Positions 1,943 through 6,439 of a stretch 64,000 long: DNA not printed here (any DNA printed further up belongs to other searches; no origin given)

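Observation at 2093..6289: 1398-aa membrane-anchored coiled-coil/PAS/GAF sensor fused to a SpoIIE/RsbU PP2C phosphatase, with no partner-switching genes nearby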

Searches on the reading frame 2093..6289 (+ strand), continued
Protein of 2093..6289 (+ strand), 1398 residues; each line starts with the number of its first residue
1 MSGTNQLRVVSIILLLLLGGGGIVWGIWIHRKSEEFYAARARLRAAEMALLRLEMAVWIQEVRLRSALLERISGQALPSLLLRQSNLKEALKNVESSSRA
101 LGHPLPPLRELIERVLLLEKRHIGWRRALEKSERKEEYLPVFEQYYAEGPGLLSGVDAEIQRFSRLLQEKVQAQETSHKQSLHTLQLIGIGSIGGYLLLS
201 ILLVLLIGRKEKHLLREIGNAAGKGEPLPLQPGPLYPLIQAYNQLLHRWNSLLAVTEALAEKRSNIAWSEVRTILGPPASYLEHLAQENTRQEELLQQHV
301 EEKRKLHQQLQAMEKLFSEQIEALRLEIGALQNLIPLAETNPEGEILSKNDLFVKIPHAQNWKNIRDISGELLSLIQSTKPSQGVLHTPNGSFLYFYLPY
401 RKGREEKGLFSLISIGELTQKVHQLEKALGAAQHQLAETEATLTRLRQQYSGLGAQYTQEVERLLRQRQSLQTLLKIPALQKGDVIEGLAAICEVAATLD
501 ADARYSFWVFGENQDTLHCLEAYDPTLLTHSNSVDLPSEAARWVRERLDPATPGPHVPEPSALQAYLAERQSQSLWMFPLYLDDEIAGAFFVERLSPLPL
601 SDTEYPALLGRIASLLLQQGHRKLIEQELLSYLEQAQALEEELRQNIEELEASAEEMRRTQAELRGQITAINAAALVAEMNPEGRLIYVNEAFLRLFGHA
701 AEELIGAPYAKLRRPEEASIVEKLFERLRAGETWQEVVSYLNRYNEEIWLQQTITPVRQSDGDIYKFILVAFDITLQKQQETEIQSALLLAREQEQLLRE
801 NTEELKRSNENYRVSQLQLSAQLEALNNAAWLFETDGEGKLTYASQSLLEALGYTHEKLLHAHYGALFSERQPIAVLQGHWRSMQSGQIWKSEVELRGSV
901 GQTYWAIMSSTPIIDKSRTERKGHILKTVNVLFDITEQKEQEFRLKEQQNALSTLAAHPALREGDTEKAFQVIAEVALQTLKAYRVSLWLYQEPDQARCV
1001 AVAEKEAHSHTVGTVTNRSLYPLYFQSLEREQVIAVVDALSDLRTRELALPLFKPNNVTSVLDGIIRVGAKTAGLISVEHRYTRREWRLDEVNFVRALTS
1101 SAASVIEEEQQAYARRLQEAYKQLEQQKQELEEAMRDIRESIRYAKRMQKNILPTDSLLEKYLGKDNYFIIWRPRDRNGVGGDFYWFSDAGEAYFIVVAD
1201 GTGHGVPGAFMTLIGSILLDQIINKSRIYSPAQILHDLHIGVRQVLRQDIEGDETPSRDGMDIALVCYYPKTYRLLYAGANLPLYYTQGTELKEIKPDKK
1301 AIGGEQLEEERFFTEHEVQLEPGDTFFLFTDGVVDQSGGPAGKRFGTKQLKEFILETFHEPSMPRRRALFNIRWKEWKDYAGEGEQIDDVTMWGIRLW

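Call 12: find_encoding_contigs(protein=P0015, flank=10000, max_places=2)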
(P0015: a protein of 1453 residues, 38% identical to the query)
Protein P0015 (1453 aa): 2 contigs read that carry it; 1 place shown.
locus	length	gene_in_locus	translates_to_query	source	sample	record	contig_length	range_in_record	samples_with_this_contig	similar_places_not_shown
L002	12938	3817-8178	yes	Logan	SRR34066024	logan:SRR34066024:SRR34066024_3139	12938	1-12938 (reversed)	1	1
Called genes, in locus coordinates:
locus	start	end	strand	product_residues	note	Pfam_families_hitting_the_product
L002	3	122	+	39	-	?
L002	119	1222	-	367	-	PF00724:Oxidored_FMN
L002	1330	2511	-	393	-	PF13506:Glyco_transf_21, PF13641:Glyco_tranf_2_3, PF00535:Glycos_transf_2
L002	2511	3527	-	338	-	-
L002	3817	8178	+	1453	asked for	PF13426:PAS_9, PF01590:GAF, PF08447:PAS_3, PF13426:PAS_9, PF08448:PAS_4, PF13426:PAS_9, PF01590:GAF, PF07228:SpoIIE, +8 more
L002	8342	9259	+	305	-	PF03009:GDPD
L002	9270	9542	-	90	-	-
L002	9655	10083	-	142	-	PF08818:DUF1801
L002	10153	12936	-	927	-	?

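Call 64: search_solved_structures(query=L001:6961-9960:+, max_evalue=1)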
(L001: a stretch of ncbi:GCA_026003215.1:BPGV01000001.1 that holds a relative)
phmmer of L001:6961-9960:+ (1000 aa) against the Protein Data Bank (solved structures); distinct sequences matched with E-value up to 1: 2.
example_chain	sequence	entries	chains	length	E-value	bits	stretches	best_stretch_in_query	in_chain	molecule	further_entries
7mx5_A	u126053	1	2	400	0.023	15.8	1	264-412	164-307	Tol-Pal system protein TolB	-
8if7_A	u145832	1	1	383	0.3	12.1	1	796-837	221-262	CmnB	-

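Call 65: search_protein_families(library=pfam, proteins=[L001:6961-9960:+], max_evalue=5)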
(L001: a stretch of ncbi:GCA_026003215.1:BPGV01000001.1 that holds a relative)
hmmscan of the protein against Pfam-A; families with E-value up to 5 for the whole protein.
L001:6961-9960:+ (1000 aa): 0 families

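Call 66: find_encoding_contigs(protein=P0010, flank=10000, max_places=1)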
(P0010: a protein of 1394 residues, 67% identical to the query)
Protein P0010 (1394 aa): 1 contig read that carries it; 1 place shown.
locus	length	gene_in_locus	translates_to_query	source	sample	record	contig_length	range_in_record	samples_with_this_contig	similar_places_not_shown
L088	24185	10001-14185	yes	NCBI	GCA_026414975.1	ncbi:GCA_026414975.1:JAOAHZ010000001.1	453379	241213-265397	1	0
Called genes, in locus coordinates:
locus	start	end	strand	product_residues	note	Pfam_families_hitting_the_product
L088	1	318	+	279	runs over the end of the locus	PF00753:Lactamase_B, PF23023:Anti-Pycsar_Apyc1 (faint)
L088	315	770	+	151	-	PF03061:4HBT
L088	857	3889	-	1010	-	PF01433:Peptidase_M1 (weak)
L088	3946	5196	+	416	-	PF01565:FAD_binding_4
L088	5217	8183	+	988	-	PF11028:TMEM260_N, PF28497:DUF8416, PF28495:TMEM260_2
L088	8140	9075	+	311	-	PF20094:GWxTD_dom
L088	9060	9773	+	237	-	PF00588:SpoU_methylase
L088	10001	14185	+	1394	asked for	PF13188:PAS_8 (faint), PF13185:GAF_2 (faint), PF00989:PAS, PF08447:PAS_3, PF08448:PAS_4, PF13426:PAS_9, PF01590:GAF, PF07228:SpoIIE, +1 more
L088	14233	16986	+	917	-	PF13715:CarbopepD_reg_2 (faint), PF07715:Plug, PF00593:TonB_dep_Rec_b-barrel, PF14905:OMP_b-brl_3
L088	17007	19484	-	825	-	-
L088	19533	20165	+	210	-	-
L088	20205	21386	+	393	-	PF00034:Cytochrom_C, PF13442:Cytochrome_CBB3, PF14522:Cytochrome_C7 (faint), PF14537:Cytochrom_c3_2 (faint), PF02085:Cytochrom_CIII (weak)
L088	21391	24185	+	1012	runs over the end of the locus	PF12837:Fer4_6 (faint), PF13237:Fer4_10 (faint), PF12838:Fer4_7 (weak), PF13183:Fer4_8 (faint), PF13187:Fer4_9 (faint), PF13247:Fer4_11 (weak)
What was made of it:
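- The adjacency is lost in orthologue P0010 (L088, 67% identity), where a TonB-dependent receptor follows, and in the distant P0015 (L002) (calls 12, 66).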

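Call 67: find_encoding_contigs(protein=P0007, flank=10000, max_places=1)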
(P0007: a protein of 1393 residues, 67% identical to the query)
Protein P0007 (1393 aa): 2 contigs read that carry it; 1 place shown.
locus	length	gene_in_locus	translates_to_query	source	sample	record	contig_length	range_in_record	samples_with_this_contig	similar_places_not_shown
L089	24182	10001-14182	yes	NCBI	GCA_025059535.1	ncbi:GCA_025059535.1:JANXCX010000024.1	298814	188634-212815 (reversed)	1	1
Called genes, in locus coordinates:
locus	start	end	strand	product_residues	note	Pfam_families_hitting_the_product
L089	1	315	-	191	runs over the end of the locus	PF19788:DUF6272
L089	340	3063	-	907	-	PF08447:PAS_3 (weak), PF00989:PAS (weak), PF13188:PAS_8 (weak), PF08448:PAS_4 (weak), PF07228:SpoIIE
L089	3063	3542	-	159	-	PF01161:PBP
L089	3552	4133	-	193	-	PF01339:CheB_methylest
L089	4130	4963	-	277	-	PF03705:CheR_N, PF01739:CheR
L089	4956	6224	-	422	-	PF28548:4TM_phosphoesterase, PF00149:Metallophos, PF12850:Metallophos_2 (faint)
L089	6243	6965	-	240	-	PF13432:TPR_16 (faint), PF13181:TPR_8 (faint), PF13428:TPR_14 (faint), PF12895:ANAPC3 (weak), PF13424:TPR_12 (faint), PF00515:TPR_1 (weak), PF07719:TPR_2 (weak)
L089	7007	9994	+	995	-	-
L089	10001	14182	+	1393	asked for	PF00989:PAS, PF08447:PAS_3, PF08448:PAS_4, PF13188:PAS_8 (faint), PF13426:PAS_9, PF01590:GAF, PF07228:SpoIIE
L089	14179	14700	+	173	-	PF02075:RuvC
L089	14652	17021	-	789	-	PF13620:CarboxypepD_reg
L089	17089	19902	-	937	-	PF13620:CarboxypepD_reg (faint), PF13715:CarbopepD_reg_2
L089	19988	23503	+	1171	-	PF02811:PHP, PF07733:DNA_pol3_alpha, PF17657:DNA_pol3_finger, PF14579:HHH_6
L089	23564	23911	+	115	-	PF14595:Thioredoxin_9 (weak), PF00085:Thioredoxin, PF13098:Thioredoxin_2 (weak), PF13905:Thioredoxin_8 (faint)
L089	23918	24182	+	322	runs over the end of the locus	PF03255:ACCA, PF01039:Carboxyl_trans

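Call 69: find_homologous_proteins(query=L089:340-3063:-, max_evalue=1e-30)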
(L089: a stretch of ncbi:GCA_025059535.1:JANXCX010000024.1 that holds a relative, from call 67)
Query L089:340-3063:- (907 aa): 21 proteins with E <= 1e-30 among 8000 candidates.
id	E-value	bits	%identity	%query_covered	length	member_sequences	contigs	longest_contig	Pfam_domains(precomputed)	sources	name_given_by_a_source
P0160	0.0e+0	1925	93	100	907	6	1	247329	PF08447.19,PF13188.14,PF13185.13,PF08448.17,PF00989.32,PF07228.18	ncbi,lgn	ncbi:MAG: SpoIIE family protein phosphatase [Bacteroidia bacterium]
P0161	0.0e+0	1299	63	100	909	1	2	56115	PF08447.19,PF13426.14,PF13188.14,PF13185.13,PF08448.17,PF00989.32,PF07228.18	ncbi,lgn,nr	ncbi:MAG: PAS domain S-box protein [Bacteroidia bacterium]|nr:PAS domain S-box protein [Bacteroidia 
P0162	0.0e+0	1297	62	100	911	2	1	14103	PF08447.19,PF13426.14,PF13188.14,PF13185.13,PF01590.33,PF08448.17,PF00989.32,PF07228.18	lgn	-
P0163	0.0e+0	1290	63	99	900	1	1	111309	PF08447.19,PF13426.14,PF13188.14,PF13185.13,PF08448.17,PF00989.32,PF07228.18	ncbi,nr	ncbi:MAG: PAS domain S-box protein [Bacteroidia bacterium]|nr:PAS domain S-box protein [Bacteroidia 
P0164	0.0e+0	1282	62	100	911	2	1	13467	PF08447.19,PF13426.14,PF13188.14,PF13185.13,PF08448.17,PF00989.32,PF07228.18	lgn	-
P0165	0.0e+0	1276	61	100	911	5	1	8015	PF08447.19,PF13426.14,PF13188.14,PF13185.13,PF01590.33,PF08448.17,PF00989.32,PF07228.18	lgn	-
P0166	0.0e+0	1268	62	100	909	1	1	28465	PF08447.19,PF13426.14,PF13188.14,PF13185.13,PF08448.17,PF00989.32,PF07228.18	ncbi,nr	ncbi:MAG: PAS domain S-box protein [Bacteroidia bacterium]|nr:PAS domain S-box protein [Bacteroidia 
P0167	0.0e+0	1258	61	100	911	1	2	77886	PF08447.19,PF13426.14,PF13188.14,PF13185.13,PF08448.17,PF00989.32,PF07228.18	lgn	-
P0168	0.0e+0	1255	60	100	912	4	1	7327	PF08447.19,PF13426.14,PF13188.14,PF13185.13,PF08448.17,PF00989.32,PF07228.18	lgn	-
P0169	0.0e+0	1246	61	100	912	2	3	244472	PF08447.19,PF13426.14,PF13188.14,PF13185.13,PF01590.33,PF08448.17,PF00989.32,PF07228.18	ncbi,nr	ncbi:MAG: PAS domain S-box protein [Bacteroidia bacterium]|nr:PAS domain S-box protein [Bacteroidia 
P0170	0.0e+0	1236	59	100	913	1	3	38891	PF08447.19,PF13426.14,PF13188.14,PF13185.13,PF01590.33,PF08448.17,PF00989.32,PF07228.18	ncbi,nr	ncbi:MAG: PAS domain S-box protein [Bacteroidia bacterium]|nr:PAS domain S-box protein [Bacteroidia 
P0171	0.0e+0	1221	60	100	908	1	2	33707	PF08447.19,PF13426.14,PF13188.14,PF13185.13,PF08448.17,PF00989.32,PF07228.18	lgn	-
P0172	0.0e+0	1215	59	100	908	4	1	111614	PF08447.19,PF13426.14,PF13188.14,PF13185.13,PF08448.17,PF00989.32,PF07228.18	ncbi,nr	ncbi:MAG: PAS domain S-box protein [Bacteroidia bacterium]|nr:PAS domain S-box protein [Bacteroidia 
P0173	0.0e+0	1207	58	100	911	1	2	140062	PF08447.19,PF13426.14,PF13188.14,PF13185.13,PF08448.17,PF00989.32,PF07228.18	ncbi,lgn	ncbi:MAG: PAS domain S-box protein [Bacteroidia bacterium]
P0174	0.0e+0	1206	59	100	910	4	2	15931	PF08447.19,PF13426.14,PF13188.14,PF13185.13,PF08448.17,PF00989.32,PF07228.18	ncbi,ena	-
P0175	0.0e+0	1175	59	100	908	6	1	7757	PF08447.19,PF13426.14,PF13188.14,PF13185.13,PF01590.33,PF08448.17,PF00989.32,PF07228.18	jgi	-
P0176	0.0e+0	1134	55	100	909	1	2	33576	PF08447.19,PF13426.14,PF13188.14,PF13185.13,PF08448.17,PF00989.32,PF07228.18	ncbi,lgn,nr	ncbi:MAG: PAS domain S-box protein [Bacteroidia bacterium]|nr:PAS domain S-box protein [Bacteroidia 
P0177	0.0e+0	1112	58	97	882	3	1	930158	PF08447.19,PF13426.14,PF13188.14,PF13185.13,PF01590.33,PF08448.17,PF00989.32,PF07228.18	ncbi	-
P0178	1.7e-258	878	49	97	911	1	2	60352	PF08447.19,PF13426.14,PF13188.14,PF08448.17,PF00989.32,PF07228.18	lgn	-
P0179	6.0e-53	198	35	31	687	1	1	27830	PF17874.8,PF00515.35,PF13424.13,PF13176.13,PF13432.13,PF13181.13,PF07228.18,PF07719.24,PF13374.13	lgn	-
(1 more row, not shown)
